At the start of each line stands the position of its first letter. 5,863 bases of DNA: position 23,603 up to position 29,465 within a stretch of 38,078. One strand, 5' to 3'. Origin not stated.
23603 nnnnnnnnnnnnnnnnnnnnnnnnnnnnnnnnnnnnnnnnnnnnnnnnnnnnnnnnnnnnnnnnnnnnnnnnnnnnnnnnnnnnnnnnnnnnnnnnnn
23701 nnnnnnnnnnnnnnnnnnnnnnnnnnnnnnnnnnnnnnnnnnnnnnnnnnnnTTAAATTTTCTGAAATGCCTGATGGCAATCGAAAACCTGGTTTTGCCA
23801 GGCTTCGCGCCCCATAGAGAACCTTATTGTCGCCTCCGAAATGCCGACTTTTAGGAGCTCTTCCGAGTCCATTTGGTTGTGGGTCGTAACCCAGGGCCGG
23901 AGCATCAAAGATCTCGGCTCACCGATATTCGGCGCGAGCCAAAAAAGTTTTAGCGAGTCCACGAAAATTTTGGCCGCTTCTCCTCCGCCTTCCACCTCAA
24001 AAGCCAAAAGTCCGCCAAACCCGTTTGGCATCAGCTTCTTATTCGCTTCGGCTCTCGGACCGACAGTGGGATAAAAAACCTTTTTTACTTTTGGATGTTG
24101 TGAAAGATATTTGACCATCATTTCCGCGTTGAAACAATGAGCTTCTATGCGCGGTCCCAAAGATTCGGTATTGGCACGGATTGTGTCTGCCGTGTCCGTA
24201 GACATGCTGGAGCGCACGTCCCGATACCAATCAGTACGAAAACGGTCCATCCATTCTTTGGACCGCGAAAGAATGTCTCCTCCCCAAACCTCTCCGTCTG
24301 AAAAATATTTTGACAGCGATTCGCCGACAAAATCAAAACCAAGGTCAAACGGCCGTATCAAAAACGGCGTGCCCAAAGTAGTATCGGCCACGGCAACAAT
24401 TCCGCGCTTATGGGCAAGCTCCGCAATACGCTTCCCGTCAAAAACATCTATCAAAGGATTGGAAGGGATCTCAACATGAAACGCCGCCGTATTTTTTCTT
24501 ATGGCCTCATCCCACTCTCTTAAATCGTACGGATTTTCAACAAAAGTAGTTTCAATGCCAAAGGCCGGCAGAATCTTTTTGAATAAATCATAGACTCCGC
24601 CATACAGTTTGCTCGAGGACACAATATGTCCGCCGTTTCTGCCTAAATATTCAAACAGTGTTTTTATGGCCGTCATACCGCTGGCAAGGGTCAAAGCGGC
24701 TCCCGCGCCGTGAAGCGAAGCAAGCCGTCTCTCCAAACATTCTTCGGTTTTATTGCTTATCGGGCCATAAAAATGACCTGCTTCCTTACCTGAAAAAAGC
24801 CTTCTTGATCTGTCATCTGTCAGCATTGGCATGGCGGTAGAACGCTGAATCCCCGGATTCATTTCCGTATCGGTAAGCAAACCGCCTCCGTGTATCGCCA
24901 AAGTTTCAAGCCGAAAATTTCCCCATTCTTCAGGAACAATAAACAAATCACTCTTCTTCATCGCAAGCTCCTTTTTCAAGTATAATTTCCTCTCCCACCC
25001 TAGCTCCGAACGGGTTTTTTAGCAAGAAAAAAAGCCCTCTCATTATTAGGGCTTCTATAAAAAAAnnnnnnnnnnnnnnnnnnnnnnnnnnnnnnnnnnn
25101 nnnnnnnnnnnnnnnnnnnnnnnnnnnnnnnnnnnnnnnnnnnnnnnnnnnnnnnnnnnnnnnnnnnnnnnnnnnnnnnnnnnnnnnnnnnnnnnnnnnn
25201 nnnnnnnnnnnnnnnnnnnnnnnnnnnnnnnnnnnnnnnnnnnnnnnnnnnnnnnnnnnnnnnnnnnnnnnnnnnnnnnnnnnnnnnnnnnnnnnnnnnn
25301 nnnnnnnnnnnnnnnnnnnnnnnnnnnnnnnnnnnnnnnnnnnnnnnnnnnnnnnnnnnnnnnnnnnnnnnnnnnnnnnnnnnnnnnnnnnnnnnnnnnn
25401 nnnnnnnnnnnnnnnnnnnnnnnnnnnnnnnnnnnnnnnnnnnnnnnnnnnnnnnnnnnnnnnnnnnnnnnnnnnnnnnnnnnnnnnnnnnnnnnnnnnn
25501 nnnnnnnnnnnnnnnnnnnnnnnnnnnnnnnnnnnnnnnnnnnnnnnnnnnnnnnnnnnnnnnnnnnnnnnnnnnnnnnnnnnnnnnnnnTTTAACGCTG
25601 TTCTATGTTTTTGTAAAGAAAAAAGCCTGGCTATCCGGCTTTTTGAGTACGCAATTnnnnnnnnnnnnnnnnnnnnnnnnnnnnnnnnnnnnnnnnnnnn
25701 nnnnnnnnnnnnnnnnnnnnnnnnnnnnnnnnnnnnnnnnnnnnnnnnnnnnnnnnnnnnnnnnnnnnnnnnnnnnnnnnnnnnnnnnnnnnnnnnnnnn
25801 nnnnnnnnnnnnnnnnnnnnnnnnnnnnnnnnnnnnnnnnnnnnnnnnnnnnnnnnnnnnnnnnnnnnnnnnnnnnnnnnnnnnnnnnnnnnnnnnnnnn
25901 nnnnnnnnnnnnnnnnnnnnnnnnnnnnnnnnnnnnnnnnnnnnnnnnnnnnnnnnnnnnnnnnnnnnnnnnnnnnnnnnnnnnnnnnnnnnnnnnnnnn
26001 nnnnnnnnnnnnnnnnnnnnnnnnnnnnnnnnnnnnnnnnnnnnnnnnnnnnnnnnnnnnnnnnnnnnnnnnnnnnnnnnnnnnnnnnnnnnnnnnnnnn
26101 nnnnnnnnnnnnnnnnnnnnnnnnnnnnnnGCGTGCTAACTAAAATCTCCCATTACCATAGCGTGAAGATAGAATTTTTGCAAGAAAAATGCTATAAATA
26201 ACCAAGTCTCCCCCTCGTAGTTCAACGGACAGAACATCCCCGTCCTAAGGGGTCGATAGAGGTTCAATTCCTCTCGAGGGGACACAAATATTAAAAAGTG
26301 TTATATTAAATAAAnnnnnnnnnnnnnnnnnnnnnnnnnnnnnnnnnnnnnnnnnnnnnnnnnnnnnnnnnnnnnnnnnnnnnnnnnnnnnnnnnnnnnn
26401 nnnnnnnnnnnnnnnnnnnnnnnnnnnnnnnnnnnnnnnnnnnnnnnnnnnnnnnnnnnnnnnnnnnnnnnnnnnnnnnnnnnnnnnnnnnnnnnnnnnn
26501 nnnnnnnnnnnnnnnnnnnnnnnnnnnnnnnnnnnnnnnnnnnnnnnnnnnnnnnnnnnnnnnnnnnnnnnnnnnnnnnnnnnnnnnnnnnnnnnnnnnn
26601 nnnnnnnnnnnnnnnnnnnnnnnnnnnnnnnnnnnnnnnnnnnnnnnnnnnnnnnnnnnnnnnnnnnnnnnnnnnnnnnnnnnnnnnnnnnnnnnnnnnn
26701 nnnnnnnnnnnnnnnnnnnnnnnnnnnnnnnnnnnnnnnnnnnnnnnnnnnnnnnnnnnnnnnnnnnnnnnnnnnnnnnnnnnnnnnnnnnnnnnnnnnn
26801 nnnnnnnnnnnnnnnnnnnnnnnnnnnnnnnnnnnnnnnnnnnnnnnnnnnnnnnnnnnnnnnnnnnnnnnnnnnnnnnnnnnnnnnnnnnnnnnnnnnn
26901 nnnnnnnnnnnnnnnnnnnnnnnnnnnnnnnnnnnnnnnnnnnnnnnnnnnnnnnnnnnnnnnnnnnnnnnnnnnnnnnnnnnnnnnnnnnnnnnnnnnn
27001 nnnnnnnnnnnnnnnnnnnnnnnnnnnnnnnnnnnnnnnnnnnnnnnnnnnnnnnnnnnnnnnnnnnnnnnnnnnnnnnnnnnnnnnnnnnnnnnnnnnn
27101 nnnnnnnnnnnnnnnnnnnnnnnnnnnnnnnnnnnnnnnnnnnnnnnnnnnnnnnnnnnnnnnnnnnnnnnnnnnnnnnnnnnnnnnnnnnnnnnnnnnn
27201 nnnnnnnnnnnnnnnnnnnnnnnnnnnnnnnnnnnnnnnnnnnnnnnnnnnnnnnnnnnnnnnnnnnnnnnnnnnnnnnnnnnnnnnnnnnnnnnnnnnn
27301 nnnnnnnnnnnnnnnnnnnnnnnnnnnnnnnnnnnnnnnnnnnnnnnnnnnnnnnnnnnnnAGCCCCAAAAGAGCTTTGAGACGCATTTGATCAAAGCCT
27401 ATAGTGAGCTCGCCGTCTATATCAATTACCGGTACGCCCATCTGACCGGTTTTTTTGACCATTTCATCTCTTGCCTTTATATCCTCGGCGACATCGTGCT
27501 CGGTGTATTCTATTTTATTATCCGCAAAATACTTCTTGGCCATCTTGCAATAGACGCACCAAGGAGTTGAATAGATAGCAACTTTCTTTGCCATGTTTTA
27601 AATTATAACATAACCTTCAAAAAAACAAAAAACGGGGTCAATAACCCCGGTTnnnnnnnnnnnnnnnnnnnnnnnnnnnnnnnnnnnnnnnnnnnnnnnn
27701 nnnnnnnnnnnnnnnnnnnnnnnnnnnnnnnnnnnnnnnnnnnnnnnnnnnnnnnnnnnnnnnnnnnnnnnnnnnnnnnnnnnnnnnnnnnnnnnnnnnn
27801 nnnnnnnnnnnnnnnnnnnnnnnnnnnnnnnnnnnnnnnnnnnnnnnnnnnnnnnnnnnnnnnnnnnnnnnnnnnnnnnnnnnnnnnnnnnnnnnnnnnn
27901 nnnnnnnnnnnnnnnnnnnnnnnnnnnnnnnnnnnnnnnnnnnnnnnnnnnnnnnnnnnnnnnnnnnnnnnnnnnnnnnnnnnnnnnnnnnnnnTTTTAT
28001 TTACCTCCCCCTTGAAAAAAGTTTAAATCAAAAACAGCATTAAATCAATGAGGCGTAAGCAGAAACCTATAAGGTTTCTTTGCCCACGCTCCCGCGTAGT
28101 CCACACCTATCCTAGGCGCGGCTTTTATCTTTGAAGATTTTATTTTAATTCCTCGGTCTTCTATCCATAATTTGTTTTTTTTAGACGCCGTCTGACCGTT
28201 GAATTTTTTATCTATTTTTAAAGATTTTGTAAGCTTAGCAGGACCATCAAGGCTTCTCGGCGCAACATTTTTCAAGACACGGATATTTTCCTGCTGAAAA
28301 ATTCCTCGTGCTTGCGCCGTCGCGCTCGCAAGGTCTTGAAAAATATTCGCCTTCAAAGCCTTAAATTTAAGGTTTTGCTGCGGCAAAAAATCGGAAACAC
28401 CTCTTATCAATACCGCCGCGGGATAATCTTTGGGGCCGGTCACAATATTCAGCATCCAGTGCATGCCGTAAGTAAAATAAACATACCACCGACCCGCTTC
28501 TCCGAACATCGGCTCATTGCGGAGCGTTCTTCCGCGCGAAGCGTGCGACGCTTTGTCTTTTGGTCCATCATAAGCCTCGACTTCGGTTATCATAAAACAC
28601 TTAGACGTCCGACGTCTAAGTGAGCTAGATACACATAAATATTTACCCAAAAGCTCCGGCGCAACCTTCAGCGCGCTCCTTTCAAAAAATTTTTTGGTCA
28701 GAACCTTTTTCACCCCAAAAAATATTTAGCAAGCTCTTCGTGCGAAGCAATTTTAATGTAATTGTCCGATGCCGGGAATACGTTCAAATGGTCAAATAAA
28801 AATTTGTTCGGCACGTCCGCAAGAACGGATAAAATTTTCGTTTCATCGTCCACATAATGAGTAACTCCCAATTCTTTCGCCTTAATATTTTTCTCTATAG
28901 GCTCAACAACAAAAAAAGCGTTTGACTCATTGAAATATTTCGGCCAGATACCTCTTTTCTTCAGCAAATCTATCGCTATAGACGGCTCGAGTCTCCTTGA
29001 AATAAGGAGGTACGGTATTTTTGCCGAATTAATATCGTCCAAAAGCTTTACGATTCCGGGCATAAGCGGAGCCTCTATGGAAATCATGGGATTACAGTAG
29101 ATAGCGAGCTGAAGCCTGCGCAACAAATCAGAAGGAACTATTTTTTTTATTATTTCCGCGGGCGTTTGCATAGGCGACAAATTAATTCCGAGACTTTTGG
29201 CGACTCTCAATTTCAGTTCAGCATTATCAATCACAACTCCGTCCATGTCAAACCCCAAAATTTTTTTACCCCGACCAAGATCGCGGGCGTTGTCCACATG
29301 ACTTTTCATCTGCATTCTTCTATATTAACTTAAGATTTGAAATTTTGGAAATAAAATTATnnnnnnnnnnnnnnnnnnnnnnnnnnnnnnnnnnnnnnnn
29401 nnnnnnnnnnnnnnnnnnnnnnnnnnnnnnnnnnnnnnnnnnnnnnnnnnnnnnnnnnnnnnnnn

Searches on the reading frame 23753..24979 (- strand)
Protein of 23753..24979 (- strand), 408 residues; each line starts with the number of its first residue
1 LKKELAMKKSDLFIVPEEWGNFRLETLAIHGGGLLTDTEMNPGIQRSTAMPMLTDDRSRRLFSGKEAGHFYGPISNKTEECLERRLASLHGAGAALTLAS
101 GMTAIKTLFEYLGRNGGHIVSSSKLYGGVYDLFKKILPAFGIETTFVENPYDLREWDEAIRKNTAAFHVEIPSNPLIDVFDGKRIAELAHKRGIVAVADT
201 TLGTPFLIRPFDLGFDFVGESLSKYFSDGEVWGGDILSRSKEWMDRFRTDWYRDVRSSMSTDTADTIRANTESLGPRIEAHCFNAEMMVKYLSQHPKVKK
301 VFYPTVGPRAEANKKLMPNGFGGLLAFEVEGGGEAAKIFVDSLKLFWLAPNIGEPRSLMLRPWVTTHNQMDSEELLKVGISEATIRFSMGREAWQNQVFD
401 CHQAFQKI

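Call 74: search_protein_families(library=pfam, proteins=[window:23753-24979:-], max_evalue=0.0001)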
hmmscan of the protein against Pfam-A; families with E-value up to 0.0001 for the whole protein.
window:23753-24979:- (408 aa): 1 family
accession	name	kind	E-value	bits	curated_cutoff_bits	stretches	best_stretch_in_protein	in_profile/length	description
PF01053.26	Cys_Met_Meta_PP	-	1.2e-78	264.8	27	1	25-406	1-381/381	Cys/Met metabolism PLP-dependent enzyme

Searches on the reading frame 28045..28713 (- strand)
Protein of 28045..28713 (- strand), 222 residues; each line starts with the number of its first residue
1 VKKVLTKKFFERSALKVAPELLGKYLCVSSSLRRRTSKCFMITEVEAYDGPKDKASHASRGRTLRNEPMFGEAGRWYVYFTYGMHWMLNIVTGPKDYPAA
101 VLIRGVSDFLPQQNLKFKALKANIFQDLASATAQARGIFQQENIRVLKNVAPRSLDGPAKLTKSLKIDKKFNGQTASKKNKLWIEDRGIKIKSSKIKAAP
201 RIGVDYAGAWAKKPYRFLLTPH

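Call 3: search_protein_families(library=pfam, proteins=[window:28045-28713:-], max_evalue=0.1)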
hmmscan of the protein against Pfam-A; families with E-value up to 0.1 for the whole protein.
window:28045-28713:- (222 aa): 1 family
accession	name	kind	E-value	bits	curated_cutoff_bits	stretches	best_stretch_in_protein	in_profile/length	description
PF02245.21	Pur_DNA_glyco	-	2.1e-52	177.6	27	1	8-220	1-178/181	Methylpurine-DNA glycosylase (MPG)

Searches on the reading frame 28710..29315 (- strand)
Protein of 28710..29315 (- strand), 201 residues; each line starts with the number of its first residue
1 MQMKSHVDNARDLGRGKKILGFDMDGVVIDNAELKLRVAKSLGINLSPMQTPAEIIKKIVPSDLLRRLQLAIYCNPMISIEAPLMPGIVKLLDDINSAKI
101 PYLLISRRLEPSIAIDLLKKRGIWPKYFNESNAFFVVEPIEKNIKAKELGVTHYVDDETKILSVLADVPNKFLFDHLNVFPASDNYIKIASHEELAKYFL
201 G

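Call 3: search_protein_families(library=pfam, proteins=[window:28710-29315:-], max_evalue=0.1)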
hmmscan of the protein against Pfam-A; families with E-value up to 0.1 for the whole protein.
window:28710-29315:- (201 aa): 2 families
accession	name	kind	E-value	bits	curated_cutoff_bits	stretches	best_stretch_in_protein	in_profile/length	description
PF00702.32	Hydrolase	-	0.011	16.6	26.4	0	22-151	6-169/191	haloacid dehalogenase-like hydrolase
PF00107.32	ADH_zinc_N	-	0.016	15.6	31.8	0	142-189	26-78/129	Zinc-binding dehydrogenase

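Call 4: search_protein_families(library=ncbifam, proteins=[window:28710-29315:-], max_evalue=0.1)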
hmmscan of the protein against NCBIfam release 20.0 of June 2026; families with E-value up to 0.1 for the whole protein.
window:28710-29315:- (201 aa): 2 families
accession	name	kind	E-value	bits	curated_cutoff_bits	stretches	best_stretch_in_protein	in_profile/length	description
TIGR02009.1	PGMB-YQAB-SF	subfamily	0.02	15.1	153.35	0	22-40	6-24/186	beta-phosphoglucomutase family hydrolase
TIGR01990.1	bPGM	equivalog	0.028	14.4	189.4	0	22-46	6-34/187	beta-phosphoglucomutase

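Call 6: search_protein_families(library=padloc, proteins=[window:28710-29315:-], max_evalue=0.1)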
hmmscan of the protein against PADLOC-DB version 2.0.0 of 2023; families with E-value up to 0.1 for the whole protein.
window:28710-29315:- (201 aa): 0 families

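Call 64: search_protein_families(library=phrogs, proteins=[window:28710-29315:-], max_evalue=0.01)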
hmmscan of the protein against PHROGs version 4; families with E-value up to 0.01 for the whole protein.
window:28710-29315:- (201 aa): 0 families

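Call 78: search_solved_structures(query=A6, max_evalue=0.1, show_alignments=1)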
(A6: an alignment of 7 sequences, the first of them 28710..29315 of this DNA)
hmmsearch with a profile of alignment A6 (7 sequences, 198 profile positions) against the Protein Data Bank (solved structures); distinct sequences matched with E-value up to 0.1: 18.
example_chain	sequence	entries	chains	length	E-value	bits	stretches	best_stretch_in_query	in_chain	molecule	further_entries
2obb_A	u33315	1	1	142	1.8e-05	27.7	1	80-154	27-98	Hypothetical protein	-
3bwv_A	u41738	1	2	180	0.0007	22.5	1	12-196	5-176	Putative 5'(3')-deoxyribonucleotidase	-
6hdi_A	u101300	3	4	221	0.0097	18.8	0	15-100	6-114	Beta-phosphoglucomutase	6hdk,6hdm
6hdh_A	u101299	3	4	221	0.014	18.3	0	15-101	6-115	Beta-phosphoglucomutase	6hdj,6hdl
2i33_A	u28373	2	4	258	0.015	18.2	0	74-140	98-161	Acid phosphatase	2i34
6ydj_A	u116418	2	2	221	0.015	18.1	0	15-102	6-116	Beta-phosphoglucomutase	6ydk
6h90_A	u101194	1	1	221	0.016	18.1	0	15-102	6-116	Beta-phosphoglucomutase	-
1lvh_A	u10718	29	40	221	0.016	18.1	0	15-102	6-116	beta-phosphoglucomutase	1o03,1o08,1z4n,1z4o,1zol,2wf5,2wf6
6hdf_A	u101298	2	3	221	0.016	18.1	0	15-102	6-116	Beta-phosphoglucomutase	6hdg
5olw_A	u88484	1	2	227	0.017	18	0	15-102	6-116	Beta-phosphoglucomutase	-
6h8y_A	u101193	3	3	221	0.017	18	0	15-102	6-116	Beta-phosphoglucomutase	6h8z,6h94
3dv9_A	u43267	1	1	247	0.028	17.3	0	13-100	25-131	beta-phosphoglucomutase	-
3fm9_A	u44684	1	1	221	0.034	17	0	15-102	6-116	Beta-phosphoglucomutase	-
6w04_A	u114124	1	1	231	0.036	16.9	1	43-126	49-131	HAD hydrolase, family IA, variant 3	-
3qub_A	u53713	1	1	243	0.076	15.9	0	8-99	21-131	INORGANIC PYROPHOSPHATASE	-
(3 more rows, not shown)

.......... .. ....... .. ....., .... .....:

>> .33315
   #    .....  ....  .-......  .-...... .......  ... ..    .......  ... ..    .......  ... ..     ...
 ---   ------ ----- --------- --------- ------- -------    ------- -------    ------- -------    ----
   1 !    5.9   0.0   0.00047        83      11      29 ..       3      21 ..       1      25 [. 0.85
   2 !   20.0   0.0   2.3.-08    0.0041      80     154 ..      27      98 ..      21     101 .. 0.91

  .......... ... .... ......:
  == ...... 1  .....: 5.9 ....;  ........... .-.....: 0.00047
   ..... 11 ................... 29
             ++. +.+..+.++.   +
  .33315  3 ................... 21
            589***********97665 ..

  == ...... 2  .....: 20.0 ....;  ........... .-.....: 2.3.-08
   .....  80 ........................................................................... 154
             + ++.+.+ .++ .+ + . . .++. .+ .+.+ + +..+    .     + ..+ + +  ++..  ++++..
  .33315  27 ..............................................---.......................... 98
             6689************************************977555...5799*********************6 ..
